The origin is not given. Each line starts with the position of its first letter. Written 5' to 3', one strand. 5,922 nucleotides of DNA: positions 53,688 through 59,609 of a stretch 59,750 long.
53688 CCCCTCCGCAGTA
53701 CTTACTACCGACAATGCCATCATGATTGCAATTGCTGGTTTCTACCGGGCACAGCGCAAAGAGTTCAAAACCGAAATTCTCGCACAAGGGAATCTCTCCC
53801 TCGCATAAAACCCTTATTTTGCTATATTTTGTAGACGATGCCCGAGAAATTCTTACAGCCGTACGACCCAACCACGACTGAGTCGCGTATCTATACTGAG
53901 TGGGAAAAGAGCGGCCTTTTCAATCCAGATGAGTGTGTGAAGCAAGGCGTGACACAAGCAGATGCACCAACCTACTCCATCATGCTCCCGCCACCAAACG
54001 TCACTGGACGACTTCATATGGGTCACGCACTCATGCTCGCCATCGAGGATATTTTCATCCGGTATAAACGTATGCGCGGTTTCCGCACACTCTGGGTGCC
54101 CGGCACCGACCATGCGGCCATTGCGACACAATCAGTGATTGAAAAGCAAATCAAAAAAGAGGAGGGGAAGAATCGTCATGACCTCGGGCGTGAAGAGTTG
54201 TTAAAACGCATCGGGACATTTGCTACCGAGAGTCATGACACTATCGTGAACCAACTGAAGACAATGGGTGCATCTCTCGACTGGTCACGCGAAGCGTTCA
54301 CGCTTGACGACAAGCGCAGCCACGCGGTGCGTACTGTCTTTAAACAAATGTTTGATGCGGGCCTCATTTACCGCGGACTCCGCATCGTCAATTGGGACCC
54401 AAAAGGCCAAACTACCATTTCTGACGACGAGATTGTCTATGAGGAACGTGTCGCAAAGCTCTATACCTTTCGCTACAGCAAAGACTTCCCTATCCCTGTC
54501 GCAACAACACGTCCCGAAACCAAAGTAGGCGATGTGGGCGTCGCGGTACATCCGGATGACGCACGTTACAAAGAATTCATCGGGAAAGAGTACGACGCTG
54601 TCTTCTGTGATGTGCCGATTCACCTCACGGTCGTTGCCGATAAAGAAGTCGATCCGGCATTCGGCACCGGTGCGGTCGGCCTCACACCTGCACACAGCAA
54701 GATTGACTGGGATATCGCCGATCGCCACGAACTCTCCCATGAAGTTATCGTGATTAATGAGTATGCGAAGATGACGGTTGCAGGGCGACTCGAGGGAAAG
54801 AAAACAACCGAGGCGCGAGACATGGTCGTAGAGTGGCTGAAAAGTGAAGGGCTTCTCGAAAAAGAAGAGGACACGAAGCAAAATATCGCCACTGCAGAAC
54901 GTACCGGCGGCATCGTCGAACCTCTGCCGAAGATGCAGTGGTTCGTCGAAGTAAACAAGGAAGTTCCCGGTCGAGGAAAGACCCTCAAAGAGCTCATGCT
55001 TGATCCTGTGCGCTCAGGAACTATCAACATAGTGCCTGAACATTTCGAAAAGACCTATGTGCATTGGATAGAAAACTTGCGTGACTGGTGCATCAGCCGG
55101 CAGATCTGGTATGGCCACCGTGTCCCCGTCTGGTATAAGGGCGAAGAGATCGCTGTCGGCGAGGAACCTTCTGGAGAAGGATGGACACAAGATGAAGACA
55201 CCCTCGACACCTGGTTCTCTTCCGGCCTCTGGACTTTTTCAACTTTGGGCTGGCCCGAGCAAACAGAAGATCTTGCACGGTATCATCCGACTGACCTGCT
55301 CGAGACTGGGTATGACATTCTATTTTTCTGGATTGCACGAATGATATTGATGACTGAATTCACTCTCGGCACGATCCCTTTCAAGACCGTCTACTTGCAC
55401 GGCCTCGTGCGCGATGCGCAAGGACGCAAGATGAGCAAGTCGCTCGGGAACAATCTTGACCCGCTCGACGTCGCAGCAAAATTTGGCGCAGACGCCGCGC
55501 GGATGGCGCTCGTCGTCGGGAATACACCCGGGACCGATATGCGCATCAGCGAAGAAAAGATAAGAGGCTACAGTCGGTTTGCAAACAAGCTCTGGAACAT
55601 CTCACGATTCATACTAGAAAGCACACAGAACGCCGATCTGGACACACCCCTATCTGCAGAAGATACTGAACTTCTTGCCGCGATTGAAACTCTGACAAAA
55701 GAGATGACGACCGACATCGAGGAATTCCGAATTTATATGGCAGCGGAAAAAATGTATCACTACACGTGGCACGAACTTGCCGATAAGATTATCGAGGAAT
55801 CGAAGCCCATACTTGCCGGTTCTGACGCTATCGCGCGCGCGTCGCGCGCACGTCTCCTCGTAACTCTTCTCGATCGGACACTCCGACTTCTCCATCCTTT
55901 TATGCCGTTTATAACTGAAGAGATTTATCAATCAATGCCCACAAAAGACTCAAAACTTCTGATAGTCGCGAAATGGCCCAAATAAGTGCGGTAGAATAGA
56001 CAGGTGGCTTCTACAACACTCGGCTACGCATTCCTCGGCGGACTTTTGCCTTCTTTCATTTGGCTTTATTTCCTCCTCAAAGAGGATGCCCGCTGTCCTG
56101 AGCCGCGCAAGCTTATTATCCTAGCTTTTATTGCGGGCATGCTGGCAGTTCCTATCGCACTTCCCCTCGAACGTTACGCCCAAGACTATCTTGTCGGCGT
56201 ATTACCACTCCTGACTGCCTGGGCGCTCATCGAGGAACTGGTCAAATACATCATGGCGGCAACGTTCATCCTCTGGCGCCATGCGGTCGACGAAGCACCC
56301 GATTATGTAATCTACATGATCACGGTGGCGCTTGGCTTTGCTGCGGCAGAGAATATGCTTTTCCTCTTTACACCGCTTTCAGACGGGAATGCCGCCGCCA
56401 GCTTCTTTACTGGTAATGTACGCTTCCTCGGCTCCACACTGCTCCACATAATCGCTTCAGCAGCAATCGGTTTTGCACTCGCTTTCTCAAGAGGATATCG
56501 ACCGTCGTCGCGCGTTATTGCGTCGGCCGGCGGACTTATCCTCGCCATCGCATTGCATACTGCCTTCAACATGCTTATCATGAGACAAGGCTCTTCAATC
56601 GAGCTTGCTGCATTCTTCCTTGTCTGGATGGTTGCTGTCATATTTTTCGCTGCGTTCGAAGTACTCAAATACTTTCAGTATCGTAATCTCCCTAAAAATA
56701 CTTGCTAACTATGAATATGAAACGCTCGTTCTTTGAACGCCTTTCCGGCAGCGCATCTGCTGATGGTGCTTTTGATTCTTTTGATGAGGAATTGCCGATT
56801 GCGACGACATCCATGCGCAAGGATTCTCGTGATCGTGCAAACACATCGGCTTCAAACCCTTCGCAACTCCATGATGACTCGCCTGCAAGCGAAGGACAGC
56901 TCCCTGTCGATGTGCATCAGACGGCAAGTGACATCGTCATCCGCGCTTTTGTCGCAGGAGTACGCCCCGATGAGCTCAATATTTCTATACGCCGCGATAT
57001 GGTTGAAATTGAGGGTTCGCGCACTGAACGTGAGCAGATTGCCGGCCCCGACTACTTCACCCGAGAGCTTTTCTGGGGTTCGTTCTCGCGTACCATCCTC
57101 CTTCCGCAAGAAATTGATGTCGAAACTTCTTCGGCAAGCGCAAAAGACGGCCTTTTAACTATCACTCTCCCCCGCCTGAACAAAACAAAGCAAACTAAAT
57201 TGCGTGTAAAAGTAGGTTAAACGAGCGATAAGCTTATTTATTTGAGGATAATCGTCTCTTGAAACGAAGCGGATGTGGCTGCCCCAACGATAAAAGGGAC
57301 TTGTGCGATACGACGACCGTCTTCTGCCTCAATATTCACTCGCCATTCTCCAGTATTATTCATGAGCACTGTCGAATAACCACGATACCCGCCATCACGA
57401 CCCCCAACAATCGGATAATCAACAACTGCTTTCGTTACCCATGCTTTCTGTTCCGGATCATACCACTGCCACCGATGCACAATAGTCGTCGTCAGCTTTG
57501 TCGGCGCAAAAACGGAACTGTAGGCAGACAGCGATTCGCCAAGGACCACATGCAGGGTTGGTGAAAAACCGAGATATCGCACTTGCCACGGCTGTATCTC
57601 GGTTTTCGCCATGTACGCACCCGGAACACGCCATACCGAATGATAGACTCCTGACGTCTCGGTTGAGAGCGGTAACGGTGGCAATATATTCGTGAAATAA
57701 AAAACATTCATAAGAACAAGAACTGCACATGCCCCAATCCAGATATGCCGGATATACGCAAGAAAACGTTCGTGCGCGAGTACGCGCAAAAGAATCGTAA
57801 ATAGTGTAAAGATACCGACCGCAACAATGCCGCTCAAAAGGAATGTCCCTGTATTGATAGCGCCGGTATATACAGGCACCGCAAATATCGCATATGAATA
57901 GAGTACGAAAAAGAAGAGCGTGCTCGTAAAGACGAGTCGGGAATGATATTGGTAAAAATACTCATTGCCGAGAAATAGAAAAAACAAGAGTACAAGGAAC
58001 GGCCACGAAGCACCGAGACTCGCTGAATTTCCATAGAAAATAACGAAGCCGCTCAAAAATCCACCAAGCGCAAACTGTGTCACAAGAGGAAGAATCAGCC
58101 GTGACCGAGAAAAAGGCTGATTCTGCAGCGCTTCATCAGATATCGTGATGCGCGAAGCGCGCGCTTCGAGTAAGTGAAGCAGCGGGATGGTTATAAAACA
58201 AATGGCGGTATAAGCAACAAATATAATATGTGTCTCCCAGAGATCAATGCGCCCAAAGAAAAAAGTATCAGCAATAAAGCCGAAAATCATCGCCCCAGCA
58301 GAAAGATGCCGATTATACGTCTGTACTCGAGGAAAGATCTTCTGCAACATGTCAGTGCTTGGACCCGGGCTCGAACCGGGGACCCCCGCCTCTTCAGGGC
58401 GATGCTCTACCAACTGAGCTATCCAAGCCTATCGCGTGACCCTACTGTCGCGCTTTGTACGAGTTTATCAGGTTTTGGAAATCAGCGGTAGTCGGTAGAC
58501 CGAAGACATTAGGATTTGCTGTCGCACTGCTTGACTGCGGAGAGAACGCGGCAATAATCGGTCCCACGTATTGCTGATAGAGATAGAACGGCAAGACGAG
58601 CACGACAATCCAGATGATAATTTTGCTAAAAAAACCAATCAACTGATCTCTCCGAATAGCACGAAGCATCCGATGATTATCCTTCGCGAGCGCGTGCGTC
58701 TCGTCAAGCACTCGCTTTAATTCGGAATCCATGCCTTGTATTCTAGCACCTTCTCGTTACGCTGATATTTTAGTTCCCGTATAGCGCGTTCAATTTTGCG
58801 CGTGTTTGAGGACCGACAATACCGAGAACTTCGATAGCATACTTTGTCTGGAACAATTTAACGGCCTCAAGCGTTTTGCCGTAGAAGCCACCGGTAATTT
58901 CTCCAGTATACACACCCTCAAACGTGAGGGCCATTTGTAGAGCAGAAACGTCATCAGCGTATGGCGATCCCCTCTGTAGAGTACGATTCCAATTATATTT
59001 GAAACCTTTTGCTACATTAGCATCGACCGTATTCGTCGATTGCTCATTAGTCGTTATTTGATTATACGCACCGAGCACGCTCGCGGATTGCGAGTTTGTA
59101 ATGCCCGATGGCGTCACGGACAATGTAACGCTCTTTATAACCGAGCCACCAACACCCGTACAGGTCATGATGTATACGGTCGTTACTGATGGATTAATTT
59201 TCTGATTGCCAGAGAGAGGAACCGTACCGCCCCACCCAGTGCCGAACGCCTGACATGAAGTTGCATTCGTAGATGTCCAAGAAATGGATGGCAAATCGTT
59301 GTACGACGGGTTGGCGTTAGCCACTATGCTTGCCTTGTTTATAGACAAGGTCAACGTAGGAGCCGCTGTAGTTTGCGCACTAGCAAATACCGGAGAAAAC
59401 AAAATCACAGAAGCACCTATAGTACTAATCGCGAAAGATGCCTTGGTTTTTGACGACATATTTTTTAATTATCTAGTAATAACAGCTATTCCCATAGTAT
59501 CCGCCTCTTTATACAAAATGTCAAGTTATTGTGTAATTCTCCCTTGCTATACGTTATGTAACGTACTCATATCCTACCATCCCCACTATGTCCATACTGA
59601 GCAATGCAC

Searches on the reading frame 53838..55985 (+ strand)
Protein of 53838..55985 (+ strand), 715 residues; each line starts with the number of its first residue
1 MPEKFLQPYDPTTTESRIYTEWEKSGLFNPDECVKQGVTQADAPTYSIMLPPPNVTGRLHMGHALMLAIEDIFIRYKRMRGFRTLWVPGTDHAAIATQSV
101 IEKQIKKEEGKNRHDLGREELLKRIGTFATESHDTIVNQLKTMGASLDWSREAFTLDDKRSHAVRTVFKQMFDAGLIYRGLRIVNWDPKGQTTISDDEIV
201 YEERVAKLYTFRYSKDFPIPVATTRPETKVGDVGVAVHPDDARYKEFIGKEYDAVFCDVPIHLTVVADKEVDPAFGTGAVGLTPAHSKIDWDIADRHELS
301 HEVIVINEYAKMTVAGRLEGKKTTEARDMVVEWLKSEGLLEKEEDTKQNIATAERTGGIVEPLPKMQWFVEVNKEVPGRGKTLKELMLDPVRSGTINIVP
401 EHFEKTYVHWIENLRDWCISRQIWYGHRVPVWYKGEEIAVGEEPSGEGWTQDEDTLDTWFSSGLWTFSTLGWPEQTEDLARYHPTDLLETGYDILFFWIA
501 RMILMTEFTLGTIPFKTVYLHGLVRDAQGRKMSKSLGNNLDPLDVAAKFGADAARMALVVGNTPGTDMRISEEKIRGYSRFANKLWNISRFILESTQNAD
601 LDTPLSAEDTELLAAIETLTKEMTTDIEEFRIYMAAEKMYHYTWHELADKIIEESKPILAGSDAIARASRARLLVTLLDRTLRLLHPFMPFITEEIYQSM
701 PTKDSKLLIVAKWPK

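Call 38: search_protein_families(library=pfam, proteins=[window:53838-55985:+], max_evalue=0.001)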
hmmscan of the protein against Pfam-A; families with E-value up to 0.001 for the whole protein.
window:53838-55985:+ (715 aa): 4 families
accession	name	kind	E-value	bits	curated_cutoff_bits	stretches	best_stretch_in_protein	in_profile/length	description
PF00133.28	tRNA-synt_1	-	5e-129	431.1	22.7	2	18-437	2-251/414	tRNA synthetases class I (I, L, M and V)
PF08264.19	Anticodon_1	-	2.3e-23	83.1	25.1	1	609-715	1-106/148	Anticodon-binding domain of tRNA ligase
PF09334.17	tRNA-synt_1g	-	5.1e-17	62.1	20.1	1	53-199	8-135/391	tRNA synthetases class I (M)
PF01406.26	tRNA-synt_1e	-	0.00082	19.3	27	0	491-560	214-282/301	tRNA synthetases class I (C) catalytic domain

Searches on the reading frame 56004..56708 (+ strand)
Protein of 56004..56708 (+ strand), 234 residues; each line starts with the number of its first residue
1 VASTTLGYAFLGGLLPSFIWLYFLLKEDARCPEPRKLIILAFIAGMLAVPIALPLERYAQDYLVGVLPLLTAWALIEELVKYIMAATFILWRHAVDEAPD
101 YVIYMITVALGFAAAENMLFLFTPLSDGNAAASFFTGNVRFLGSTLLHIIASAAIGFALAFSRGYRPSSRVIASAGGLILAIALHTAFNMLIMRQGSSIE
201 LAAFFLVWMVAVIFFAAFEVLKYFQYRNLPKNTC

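Call 38: search_protein_families(library=pfam, proteins=[window:56004-56708:+], max_evalue=0.001)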
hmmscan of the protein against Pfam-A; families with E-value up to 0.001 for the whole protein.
window:56004-56708:+ (234 aa): 1 family
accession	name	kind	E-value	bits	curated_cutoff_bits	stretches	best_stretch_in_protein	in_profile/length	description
PF13367.11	PrsW-protease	-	3.4e-24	85.9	23.5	1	33-214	1-193/196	PrsW family intramembrane metalloprotease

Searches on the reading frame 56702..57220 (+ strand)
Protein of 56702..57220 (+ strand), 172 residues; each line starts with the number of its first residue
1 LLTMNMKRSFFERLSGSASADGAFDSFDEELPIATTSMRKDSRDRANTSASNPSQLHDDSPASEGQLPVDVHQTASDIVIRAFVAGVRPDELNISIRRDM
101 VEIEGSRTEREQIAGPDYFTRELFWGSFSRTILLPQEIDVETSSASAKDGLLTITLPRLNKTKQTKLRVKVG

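Call 38: search_protein_families(library=pfam, proteins=[window:56702-57220:+], max_evalue=0.001)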
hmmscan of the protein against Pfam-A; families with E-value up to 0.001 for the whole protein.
window:56702-57220:+ (172 aa): 3 families
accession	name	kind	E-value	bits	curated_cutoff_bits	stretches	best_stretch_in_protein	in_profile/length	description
PF00011.27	HSP20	-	4.5e-17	62.4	20.8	1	71-168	2-98/102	Hsp20/alpha crystallin family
PF17886.7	ArsA_HSP20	-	0.00072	19.5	22.5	0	69-155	18-62/63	HSP20-like domain found in ArsA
PF04969.22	CS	-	0.00098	20.5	21.3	0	70-156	4-76/78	CS domain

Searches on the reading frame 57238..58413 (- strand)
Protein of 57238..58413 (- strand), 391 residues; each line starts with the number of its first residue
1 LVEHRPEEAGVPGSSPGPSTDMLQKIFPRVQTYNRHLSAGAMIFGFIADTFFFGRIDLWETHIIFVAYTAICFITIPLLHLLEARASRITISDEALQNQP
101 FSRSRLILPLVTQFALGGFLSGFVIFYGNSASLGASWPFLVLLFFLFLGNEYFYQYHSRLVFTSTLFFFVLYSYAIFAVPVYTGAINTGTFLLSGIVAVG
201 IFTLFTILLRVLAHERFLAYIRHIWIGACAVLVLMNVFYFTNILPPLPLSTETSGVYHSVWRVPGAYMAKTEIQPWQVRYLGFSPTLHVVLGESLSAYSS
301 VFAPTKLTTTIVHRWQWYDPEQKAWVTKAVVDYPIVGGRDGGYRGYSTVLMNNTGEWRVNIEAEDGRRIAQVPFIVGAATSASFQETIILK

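Call 38: search_protein_families(library=pfam, proteins=[window:57238-58413:-], max_evalue=0.001)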
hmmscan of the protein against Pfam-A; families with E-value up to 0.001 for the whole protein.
window:57238-58413:- (391 aa): 1 family
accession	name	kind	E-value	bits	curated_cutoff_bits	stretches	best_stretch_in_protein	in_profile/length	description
PF11141.13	DUF2914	-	2.5e-10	40.4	23.6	1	309-375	2-61/62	Protein of unknown function (DUF2914)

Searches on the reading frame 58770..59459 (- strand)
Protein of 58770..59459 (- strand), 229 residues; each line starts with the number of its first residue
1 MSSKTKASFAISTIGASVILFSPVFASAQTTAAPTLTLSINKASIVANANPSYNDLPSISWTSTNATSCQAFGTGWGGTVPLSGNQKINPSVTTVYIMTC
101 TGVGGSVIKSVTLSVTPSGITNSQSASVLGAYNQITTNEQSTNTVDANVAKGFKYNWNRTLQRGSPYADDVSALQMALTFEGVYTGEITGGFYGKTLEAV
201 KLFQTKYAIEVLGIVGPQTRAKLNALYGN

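Call 38: search_protein_families(library=pfam, proteins=[window:58770-59459:-], max_evalue=0.001)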
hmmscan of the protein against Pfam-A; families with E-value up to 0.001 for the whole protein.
window:58770-59459:- (229 aa): 1 family
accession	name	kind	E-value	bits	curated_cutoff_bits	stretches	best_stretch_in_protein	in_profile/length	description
PF01471.23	PG_binding_1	-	1.2e-09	38.7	23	1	169-223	3-57/57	Putative peptidoglycan binding domain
